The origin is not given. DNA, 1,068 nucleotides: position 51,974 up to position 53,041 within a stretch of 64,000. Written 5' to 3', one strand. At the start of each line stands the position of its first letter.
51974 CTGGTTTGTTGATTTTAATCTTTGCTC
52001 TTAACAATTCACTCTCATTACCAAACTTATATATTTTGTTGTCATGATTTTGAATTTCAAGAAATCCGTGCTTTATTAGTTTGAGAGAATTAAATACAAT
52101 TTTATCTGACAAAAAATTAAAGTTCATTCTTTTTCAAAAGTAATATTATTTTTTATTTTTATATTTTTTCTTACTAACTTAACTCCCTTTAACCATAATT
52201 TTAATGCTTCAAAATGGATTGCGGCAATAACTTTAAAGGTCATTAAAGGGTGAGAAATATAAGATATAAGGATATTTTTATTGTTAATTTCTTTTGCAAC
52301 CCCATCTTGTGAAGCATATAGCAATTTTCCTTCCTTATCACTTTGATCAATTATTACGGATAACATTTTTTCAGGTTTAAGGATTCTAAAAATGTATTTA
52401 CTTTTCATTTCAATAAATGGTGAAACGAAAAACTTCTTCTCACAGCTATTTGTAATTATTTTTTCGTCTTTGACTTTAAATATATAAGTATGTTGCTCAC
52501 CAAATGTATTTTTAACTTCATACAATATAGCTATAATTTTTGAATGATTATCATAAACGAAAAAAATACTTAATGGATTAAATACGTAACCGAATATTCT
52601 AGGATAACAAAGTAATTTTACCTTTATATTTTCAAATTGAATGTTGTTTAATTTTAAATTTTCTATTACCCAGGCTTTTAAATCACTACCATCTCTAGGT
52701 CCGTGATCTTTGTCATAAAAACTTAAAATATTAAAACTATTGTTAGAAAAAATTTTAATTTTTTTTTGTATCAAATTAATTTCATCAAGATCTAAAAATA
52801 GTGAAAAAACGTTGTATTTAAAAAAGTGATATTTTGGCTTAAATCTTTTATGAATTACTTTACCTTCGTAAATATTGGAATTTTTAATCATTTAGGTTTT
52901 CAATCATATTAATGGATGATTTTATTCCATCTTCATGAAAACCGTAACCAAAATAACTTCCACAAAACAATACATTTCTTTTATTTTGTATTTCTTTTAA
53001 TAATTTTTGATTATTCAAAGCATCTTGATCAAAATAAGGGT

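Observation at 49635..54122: Furan/methyl-branched fatty-acid (Ufa-like) cluster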

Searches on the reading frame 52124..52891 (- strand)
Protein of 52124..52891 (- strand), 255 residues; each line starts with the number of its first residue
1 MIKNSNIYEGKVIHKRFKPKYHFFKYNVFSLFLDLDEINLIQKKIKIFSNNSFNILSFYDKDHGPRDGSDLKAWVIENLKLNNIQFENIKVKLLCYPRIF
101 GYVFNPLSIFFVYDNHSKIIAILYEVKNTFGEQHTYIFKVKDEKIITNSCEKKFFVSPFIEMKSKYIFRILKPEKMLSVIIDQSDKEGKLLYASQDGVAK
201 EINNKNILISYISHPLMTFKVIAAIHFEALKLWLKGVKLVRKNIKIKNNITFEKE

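Call 3: search_protein_families(library=pfam, proteins=[window:52124-52891:-])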
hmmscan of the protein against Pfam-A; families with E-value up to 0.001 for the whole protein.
window:52124-52891:- (255 aa): 1 family
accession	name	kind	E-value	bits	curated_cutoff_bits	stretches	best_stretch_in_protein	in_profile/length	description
PF07103.16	DUF1365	-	1.4e-73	247.8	25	1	7-242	1-232/235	Protein of unknown function (DUF1365)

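Call 4: search_protein_families(library=ncbifam, proteins=[window:52124-52891:-])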
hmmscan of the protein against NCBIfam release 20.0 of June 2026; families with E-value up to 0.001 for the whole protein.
window:52124-52891:- (255 aa): 0 families

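Call 21: search_dna_similar(query=window:52124-52891:-, collection=plasmids, mode=protein, max_rows=60, max_evalue=1e-10)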
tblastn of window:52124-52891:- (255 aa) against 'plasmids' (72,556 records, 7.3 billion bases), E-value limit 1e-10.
Records with a match: 92; places in all: 97; records where one place covers at least 80% of the query: 85.
Best place of each record, by identity: <60% 92.
By first word of the organism name: Ensifer 11; Pseudoalteromonas 11; Shinella 8; Mesorhizobium 7; Aminobacter 6; Azospirillum 5; Rhizobium 5; Salinivibrio 4; Cupriavidus 4; Caballeronia 3; and 18 more.
By predicted mobility (MOB-suite, as given by PLSDB): non-mobilizable 78; mobilizable 8; conjugative 6.
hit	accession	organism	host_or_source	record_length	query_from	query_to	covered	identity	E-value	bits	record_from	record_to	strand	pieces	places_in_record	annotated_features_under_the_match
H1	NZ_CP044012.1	Sinorhizobium sp. BG8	Prosopis cineraria,pure bacterial ...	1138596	1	241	95%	43.2%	6e-60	211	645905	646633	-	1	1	none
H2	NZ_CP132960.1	Aminobacter niigataensis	cell culture,sediment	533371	1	247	97%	41.8%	8e-60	211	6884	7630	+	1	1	DUF1365 domain-containing protein | FAD-dependent oxidoreductase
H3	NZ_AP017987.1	Aminobacter sp. SS-2016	Lotus japoicus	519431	1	247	97%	41.8%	9e-60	210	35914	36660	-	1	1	DUF1365 domain-containing protein | FAD-dependent oxidoreductase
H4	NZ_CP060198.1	Aminobacter sp. MDW-2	cell culture,soil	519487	1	247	97%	41.8%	9e-60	210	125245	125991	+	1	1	DUF1365 domain-containing protein | FAD-dependent oxidoreductase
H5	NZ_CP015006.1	Aminobacter aminovorans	cell culture,soil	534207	1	247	97%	41.8%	1e-59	210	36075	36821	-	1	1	DUF1365 domain-containing protein | FAD-dependent oxidoreductase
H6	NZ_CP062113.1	Aminobacter sp. SR38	bacterial pure culture,soil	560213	1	247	97%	41.8%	1e-59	210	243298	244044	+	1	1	DUF1365 domain-containing protein | FAD-dependent oxidoreductase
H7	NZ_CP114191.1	Aminobacter sp. NyZ550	-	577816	1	247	97%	41.8%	1e-59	210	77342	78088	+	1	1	DUF1365 domain-containing protein | FAD-dependent oxidoreductase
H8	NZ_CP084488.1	Ensifer adhaerens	cellculture,soil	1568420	1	255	100%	40.4%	1e-70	242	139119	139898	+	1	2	none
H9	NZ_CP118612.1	Ensifer adhaerens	Pure isolate,Rhizosphere of Cyperus ...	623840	1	250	98%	41.2%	6e-68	234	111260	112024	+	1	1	DUF1365 family protein | FAD-dependent oxidoreductase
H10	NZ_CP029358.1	Azospirillum thermophilum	cell culture,hot spring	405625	5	251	97%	41.4%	3e-71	243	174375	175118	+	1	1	DUF1365 domain-containing protein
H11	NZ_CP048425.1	Rhizobium daejeonense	Cell,soil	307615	5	241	93%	43.1%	1e-60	213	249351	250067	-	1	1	DUF1365 domain-containing protein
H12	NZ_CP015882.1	Ensifer adhaerens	silty clay loam soil (pH 6.1)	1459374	1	250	98%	40.8%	7e-69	236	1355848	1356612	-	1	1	none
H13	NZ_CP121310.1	Ensifer adhaerens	bacterial colony,soil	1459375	1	250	98%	40.8%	7e-69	236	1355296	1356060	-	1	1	none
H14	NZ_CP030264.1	Ensifer adhaerens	Zea mays,whole organism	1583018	1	250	98%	40.8%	7e-69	236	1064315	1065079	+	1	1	none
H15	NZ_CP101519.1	Ensifer adhaerens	cell cuture,rhizosphere soil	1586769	1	250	98%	40.8%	3e-68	235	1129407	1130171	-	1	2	none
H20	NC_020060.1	Rhizobium tropici CIAT 899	Phaseolus vulgaris root nodule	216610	4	252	98%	39.0%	4e-57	202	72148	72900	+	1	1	DUF1365 family protein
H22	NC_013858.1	Azospirillum sp. B510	-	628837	5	254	98%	38.8%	2e-63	221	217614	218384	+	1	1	DUF1365 domain-containing protein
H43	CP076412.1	Ralstonia wenshanensis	soil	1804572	1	237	93%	32.4%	6e-42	159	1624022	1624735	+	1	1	DUF1365 domain-containing protein | FAD-dependent oxidoreductase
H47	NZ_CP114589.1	Salinivibrio kushneri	-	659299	4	237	92%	32.1%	1e-25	112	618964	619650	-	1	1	DUF1365 domain-containing protein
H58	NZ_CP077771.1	Pseudoalteromonas shioyasakiensis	Haliotis discus hannai,plate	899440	4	249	96%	29.1%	2e-13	77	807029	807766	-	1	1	DUF1365 domain-containing protein | FAD-dependent oxidoreductase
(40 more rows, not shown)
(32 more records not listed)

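Call 24: search_solved_structures(query=window:52124-52891:-, max_evalue=0.01)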
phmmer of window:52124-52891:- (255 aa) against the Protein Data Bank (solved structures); distinct sequences matched with E-value up to 0.01: 0.

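Call 49: get_annotated_region(hit=H2, flank=6000)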
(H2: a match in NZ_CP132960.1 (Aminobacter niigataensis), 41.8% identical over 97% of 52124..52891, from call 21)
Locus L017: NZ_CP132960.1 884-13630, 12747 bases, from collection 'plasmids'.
description: Aminobacter niigataensis strain DMFA1 plasmid p2, complete sequence
organism: Aminobacter niigataensis (NCBI taxid 83265)
taxonomy: Bacteria; Pseudomonadota; Alphaproteobacteria; Hyphomicrobiales; Phyllobacteriaceae; Aminobacter; Aminobacter niigataensis
host: -; source: cell culture,sediment; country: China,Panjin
typing (MOB-suite, as given by PLSDB): non-mobilizable
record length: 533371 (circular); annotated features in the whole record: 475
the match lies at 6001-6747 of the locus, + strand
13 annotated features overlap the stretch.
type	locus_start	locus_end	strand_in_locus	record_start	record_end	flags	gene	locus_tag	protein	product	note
CDS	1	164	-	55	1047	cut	-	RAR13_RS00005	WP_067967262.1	membrane dipeptidase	GO:0006508 - proteolysis [Evidence IEA]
CDS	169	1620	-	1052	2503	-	-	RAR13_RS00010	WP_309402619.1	aldehyde dehydrogenase family protein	-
CDS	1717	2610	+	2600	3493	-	-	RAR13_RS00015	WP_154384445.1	LysR substrate-binding domain-containing protein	-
CDS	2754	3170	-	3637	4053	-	-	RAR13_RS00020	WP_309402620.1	DUF2177 family protein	-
CDS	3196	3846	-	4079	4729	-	-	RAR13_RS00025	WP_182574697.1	ChrR family anti-sigma-E factor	GO:0045892 - negative regulation of DNA-templated transcription [Evidence IEA]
CDS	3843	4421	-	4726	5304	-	-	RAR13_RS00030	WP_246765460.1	sigma-70 family RNA polymerase sigma factor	GO:0006352 - DNA-templated transcription initiation [Evidence IEA]; GO:0006355 - regulation of DNA-templated ...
CDS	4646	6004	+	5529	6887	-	-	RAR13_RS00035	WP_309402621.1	FAD-dependent oxidoreductase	-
CDS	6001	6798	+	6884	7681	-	-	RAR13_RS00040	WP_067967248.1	DUF1365 domain-containing protein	-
CDS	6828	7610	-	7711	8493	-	-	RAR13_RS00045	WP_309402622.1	SDR family NAD(P)-dependent oxidoreductase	-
CDS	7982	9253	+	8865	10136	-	urtA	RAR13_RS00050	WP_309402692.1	urea ABC transporter substrate-binding protein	GO:0015840 - urea transport [Evidence IEA]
CDS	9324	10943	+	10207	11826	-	urtB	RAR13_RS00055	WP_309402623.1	urea ABC transporter permease subunit UrtB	GO:0015840 - urea transport [Evidence IEA]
CDS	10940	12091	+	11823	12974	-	urtC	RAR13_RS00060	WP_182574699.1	urea ABC transporter permease subunit UrtC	GO:0015840 - urea transport [Evidence IEA]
CDS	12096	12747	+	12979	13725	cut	urtD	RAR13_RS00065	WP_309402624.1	urea ABC transporter ATP-binding protein UrtD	GO:0015840 - urea transport [Evidence IEA]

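Call 50: get_annotated_region(hit=H10, flank=6000)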
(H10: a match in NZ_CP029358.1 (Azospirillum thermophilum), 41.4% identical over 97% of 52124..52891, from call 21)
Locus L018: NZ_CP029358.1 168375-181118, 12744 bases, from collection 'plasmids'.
description: Azospirillum thermophilum strain CFH 70021 plasmid unnamed3
organism: Azospirillum thermophilum (NCBI taxid 2202148)
taxonomy: Bacteria; Pseudomonadota; Alphaproteobacteria; Rhodospirillales; Azospirillaceae; Azospirillum; Azospirillum thermophilum
host: -; source: cell culture,hot spring; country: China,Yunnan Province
typing (MOB-suite, as given by PLSDB): non-mobilizable
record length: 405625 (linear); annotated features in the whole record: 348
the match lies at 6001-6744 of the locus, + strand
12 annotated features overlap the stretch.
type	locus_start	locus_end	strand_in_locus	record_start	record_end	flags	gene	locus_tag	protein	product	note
CDS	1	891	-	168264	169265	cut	-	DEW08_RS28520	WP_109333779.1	bile acid:sodium symporter family protein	GO:0006810 - transport [Evidence IEA]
CDS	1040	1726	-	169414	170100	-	-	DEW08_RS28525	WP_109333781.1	ChrR family anti-sigma-E factor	GO:0045892 - negative regulation of DNA-templated transcription [Evidence IEA]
CDS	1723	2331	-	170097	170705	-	-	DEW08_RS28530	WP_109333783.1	sigma-70 family RNA polymerase sigma factor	GO:0006352 - DNA-templated transcription initiation [Evidence IEA]; GO:0006355 - regulation of DNA-templated ...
CDS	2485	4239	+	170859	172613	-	-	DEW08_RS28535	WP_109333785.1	thiamine pyrophosphate-dependent enzyme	-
CDS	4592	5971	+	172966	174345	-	-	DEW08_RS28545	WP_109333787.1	FAD-dependent oxidoreductase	-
CDS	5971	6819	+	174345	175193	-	-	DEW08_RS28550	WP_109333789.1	DUF1365 domain-containing protein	-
CDS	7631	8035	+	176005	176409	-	-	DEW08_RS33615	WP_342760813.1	class I SAM-dependent methyltransferase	-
CDS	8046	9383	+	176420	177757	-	-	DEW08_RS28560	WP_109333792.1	MFS transporter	GO:0055085 - transmembrane transport [Evidence IEA]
CDS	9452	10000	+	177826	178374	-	-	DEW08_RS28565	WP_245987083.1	DUF3833 domain-containing protein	-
CDS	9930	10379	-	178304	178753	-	-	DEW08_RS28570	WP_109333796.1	nuclear transport factor 2 family protein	-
CDS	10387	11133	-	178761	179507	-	-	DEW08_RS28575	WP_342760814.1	SDR family NAD(P)-dependent oxidoreductase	-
CDS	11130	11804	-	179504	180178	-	-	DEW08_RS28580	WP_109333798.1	DUF6134 family protein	-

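Call 51: get_annotated_region(hit=H47, flank=6000)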
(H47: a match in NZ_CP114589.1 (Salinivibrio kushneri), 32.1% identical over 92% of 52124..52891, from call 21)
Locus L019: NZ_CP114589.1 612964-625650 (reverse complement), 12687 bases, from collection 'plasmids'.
description: Salinivibrio kushneri strain TGB11 plasmid unnamed, complete sequence
organism: Salinivibrio kushneri (NCBI taxid 1908198)
taxonomy: Bacteria; Pseudomonadota; Gammaproteobacteria; Vibrionales; Vibrionaceae; Salinivibrio; Salinivibrio kushneri
host: -; source: -; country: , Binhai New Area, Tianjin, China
typing (MOB-suite, as given by PLSDB): non-mobilizable
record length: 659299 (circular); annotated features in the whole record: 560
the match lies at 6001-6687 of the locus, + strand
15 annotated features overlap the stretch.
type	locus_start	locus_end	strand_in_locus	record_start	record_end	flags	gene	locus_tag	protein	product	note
CDS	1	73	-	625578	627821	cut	-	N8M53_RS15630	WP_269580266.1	bifunctional diguanylate cyclase/phosphodiesterase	-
CDS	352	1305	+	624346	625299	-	-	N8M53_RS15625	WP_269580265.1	DUF523 and DUF1722 domain-containing protein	-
CDS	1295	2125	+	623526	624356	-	-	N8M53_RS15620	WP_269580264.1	MerR family transcriptional regulator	GO:0006355 - regulation of DNA-templated transcription [Evidence IEA]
CDS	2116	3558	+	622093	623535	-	phrB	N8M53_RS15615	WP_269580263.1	deoxyribodipyrimidine photo-lyase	-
CDS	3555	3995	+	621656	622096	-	-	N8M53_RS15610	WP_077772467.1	nuclear transport factor 2 family protein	-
CDS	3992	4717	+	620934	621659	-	-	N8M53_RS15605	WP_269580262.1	SDR family NAD(P)-dependent oxidoreductase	-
CDS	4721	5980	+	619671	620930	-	-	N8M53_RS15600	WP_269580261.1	NAD(P)/FAD-dependent oxidoreductase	-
CDS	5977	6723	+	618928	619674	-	-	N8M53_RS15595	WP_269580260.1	DUF1365 domain-containing protein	-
CDS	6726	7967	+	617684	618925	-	-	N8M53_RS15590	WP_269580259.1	cyclopropane-fatty-acyl-phospholipid synthase family protein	-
CDS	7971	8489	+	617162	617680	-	-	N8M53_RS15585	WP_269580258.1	DUF2878 family protein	-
CDS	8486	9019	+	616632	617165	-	-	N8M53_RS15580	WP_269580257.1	hypothetical protein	-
CDS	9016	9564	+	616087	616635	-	-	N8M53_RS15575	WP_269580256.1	DUF3833 domain-containing protein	-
CDS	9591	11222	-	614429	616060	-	-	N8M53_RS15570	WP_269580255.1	DUF2813 domain-containing protein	-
CDS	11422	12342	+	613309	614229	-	-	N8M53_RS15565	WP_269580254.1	LysR family transcriptional regulator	-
CDS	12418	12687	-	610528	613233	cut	-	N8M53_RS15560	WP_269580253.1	bifunctional acetate--CoA ligase family protein/GNAT family N-acetyltransferase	-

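Call 52: get_annotated_region(hit=H58, flank=6000)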
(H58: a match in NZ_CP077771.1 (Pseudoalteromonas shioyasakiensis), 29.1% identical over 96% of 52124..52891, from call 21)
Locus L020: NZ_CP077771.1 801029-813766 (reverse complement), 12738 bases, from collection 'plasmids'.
description: Pseudoalteromonas shioyasakiensis strain SDCH90 plasmid p1, complete sequence
organism: Pseudoalteromonas shioyasakiensis (NCBI taxid 1190813)
taxonomy: Bacteria; Pseudomonadota; Gammaproteobacteria; Alteromonadales; Pseudoalteromonadaceae; Pseudoalteromonas; Pseudoalteromonas shioyasakiensis
host: -; source: Haliotis discus hannai,plate; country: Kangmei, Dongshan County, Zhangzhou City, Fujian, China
typing (MOB-suite, as given by PLSDB): non-mobilizable
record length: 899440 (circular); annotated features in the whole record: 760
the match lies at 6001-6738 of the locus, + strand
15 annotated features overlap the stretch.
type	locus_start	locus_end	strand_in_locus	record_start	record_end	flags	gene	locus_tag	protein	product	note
CDS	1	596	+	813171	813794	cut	-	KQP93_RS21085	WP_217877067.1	sigma-70 family RNA polymerase sigma factor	GO:0006352 - DNA-templated transcription initiation [Evidence IEA]; GO:0006355 - regulation of DNA-templated ...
CDS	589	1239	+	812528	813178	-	-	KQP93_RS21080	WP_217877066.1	ChrR family anti-sigma-E factor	GO:0045892 - negative regulation of DNA-templated transcription [Evidence IEA]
CDS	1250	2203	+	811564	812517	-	-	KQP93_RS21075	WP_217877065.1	DUF523 and DUF1722 domain-containing protein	-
CDS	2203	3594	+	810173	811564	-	phrB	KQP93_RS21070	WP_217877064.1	deoxyribodipyrimidine photo-lyase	-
CDS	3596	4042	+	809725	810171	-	-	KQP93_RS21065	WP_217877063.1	nuclear transport factor 2 family protein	-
CDS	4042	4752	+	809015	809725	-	-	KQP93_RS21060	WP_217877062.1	SDR family NAD(P)-dependent oxidoreductase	-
CDS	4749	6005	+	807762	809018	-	-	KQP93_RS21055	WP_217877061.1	FAD-dependent oxidoreductase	-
CDS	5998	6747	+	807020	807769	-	-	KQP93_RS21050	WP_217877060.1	DUF1365 domain-containing protein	-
CDS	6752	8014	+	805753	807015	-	-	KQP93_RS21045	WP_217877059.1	cyclopropane-fatty-acyl-phospholipid synthase family protein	-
CDS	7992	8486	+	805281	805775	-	-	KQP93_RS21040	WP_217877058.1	DUF2878 family protein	-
CDS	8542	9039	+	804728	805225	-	-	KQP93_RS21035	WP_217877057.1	chalcone isomerase family protein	-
CDS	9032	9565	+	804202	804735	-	-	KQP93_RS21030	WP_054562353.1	DUF3833 domain-containing protein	-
CDS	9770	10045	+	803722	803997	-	-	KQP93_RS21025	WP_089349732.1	HU family DNA-binding protein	GO:0030261 - chromosome condensation [Evidence IEA]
CDS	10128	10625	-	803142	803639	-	ilvN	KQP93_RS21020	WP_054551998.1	acetolactate synthase small subunit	GO:0009082 - branched-chain amino acid biosynthetic process [Evidence IEA]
CDS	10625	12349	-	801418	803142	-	-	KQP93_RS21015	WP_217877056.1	acetolactate synthase 3 large subunit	GO:0009082 - branched-chain amino acid biosynthetic process [Evidence IEA]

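Call 53: get_annotated_region(hit=H8, flank=6000)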
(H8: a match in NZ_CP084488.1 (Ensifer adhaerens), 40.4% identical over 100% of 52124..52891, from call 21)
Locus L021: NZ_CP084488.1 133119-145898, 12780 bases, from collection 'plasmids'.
description: Ensifer adhaerens strain E-60 plasmid p-2, complete sequence
organism: Ensifer adhaerens (NCBI taxid 106592)
taxonomy: Bacteria; Pseudomonadota; Alphaproteobacteria; Hyphomicrobiales; Rhizobiaceae; Ensifer; Ensifer adhaerens
host: -; source: cellculture,soil; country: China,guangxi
typing (MOB-suite, as given by PLSDB): conjugative; relaxase MOBQ; mating-pair formation MPF_T
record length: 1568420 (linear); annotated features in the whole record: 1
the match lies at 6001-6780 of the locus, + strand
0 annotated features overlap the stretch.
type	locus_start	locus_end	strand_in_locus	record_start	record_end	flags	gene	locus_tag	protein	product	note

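Call 54: get_annotated_region(hit=H22, flank=6000)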
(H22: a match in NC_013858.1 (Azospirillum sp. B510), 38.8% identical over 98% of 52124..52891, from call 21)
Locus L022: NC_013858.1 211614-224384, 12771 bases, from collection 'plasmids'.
description: Azospirillum sp. B510 plasmid pAB510d, complete sequence
organism: Azospirillum sp. B510 (NCBI taxid 137722)
taxonomy: Bacteria; Pseudomonadota; Alphaproteobacteria; Rhodospirillales; Azospirillaceae; Azospirillum; Azospirillum sp. B510
host: -; source: -; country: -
typing (MOB-suite, as given by PLSDB): non-mobilizable
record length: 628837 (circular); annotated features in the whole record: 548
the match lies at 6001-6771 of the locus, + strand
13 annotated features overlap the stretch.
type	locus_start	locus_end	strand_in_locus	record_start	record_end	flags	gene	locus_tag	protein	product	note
CDS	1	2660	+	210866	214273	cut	-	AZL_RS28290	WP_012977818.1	PAS domain S-box protein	-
CDS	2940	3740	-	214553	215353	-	-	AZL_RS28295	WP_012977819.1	cupin domain-containing protein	-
CDS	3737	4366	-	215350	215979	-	-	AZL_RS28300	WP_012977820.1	sigma-70 family RNA polymerase sigma factor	GO:0006352 - DNA-templated transcription initiation [Evidence IEA]; GO:0006355 - regulation of DNA-templated ...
CDS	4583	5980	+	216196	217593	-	-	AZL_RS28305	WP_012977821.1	FAD-dependent oxidoreductase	-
CDS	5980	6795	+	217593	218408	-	-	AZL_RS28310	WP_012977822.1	DUF1365 domain-containing protein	-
CDS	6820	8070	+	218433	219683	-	-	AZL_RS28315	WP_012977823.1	cyclopropane-fatty-acyl-phospholipid synthase family protein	-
CDS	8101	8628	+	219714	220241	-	-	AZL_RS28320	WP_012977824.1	DUF3833 domain-containing protein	-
CDS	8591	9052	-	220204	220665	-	-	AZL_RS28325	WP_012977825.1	nuclear transport factor 2 family protein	-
CDS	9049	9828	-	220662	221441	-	-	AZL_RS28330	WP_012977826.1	SDR family NAD(P)-dependent oxidoreductase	-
CDS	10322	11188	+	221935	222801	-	exbB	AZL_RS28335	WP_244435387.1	tonB-system energizer ExbB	-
CDS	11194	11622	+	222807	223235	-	exbD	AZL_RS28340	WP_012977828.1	TonB system transport protein ExbD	-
CDS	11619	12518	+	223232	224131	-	-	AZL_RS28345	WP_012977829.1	energy transducer TonB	-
CDS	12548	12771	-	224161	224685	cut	-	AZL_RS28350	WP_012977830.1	hypothetical protein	-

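Call 55: get_annotated_region(hit=H43, flank=6000)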
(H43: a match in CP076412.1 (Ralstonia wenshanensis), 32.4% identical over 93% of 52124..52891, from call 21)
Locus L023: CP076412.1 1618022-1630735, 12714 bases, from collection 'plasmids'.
description: Ralstonia wenshanensis strain 56D2 plasmid p56D2, complete sequence
organism: Ralstonia wenshanensis (NCBI taxid 2842456)
taxonomy: Bacteria; Pseudomonadota; Betaproteobacteria; Burkholderiales; Burkholderiaceae; Ralstonia; Ralstonia wenshanensis
host: -; source: soil; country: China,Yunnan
typing (MOB-suite, as given by PLSDB): non-mobilizable
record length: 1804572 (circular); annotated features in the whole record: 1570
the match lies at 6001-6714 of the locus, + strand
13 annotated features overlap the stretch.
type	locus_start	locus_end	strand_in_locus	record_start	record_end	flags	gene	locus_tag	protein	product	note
CDS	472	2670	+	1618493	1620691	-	-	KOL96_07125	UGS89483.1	cell wall protein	-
CDS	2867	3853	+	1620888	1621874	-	-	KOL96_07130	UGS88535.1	MerR family transcriptional regulator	-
CDS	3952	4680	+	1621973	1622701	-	-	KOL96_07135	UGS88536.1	GTP cyclohydrolase I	-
CDS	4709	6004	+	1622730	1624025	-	-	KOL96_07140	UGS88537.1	FAD-dependent oxidoreductase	-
CDS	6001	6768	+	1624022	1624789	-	-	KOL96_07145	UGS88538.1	DUF1365 domain-containing protein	-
CDS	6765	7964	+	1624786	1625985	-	-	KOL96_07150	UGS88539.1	cyclopropane-fatty-acyl-phospholipid synthase family protein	-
CDS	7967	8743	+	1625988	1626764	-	-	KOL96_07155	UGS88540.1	DUF1295 domain-containing protein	-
CDS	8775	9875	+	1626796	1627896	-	-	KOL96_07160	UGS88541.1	cyclopropane-fatty-acyl-phospholipid synthase family protein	-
CDS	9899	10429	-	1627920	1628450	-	-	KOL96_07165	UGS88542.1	DUF2878 domain-containing protein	-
CDS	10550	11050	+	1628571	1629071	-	-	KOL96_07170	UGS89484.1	lipocalin family protein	-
CDS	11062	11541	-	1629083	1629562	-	-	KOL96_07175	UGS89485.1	chalcone isomerase family protein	-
CDS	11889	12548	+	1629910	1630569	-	-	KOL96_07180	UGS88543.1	lipocalin family protein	-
CDS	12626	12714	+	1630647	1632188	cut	-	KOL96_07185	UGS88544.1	cryptochrome/photolyase family protein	-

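Call 56: get_annotated_region(hit=H20, flank=6000)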
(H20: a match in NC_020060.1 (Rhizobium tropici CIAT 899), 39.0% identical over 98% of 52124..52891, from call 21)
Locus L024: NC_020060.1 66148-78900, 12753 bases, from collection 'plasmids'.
description: Rhizobium tropici CIAT 899 plasmid pRtrCIAT899a, complete sequence
organism: Rhizobium tropici CIAT 899 (NCBI taxid 698761)
taxonomy: Bacteria; Pseudomonadota; Alphaproteobacteria; Hyphomicrobiales; Rhizobiaceae; Rhizobium; Rhizobium tropici; Rhizobium tropici CIAT 899
host: -; source: Phaseolus vulgaris root nodule; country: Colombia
typing (MOB-suite, as given by PLSDB): conjugative; replicon rep_cluster_287; relaxase MOBQ; mating-pair formation MPF_T
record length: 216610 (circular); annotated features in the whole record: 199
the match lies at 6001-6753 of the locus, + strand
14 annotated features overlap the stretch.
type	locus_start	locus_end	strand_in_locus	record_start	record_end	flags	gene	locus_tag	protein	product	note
CDS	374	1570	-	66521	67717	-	-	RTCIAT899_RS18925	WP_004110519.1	IS256 family transposase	-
CDS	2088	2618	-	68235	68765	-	-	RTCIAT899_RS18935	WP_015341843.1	hypothetical protein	-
CDS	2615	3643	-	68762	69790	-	-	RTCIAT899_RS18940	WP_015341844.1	cyclopropane-fatty-acyl-phospholipid synthase family protein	-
CDS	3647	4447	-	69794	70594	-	-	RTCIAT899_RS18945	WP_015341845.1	DUF1295 domain-containing protein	-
CDS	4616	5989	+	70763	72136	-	-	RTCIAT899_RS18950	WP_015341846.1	NAD(P)/FAD-dependent oxidoreductase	-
CDS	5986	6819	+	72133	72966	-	-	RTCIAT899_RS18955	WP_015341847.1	DUF1365 family protein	-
CDS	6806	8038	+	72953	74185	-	-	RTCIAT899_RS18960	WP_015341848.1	cyclopropane-fatty-acyl-phospholipid synthase family protein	-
CDS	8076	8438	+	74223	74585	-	-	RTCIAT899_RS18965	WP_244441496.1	DUF2147 domain-containing protein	-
CDS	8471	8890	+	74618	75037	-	-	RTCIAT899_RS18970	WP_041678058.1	DUF2177 family protein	-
CDS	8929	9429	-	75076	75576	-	-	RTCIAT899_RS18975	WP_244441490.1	TspO/MBR family protein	-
CDS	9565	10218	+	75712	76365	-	-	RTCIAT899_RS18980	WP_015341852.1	sigma-70 family RNA polymerase sigma factor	GO:0006352 - DNA-templated transcription initiation [Evidence IEA]; GO:0006355 - regulation of DNA-templated ...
CDS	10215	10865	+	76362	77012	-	-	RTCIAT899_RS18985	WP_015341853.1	ChrR family anti-sigma-E factor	GO:0045892 - negative regulation of DNA-templated transcription [Evidence IEA]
CDS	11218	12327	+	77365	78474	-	-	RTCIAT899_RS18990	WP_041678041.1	PAS domain-containing protein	-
CDS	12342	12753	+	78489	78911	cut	-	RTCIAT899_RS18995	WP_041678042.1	response regulator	GO:0000160 - phosphorelay signal transduction system [Evidence IEA]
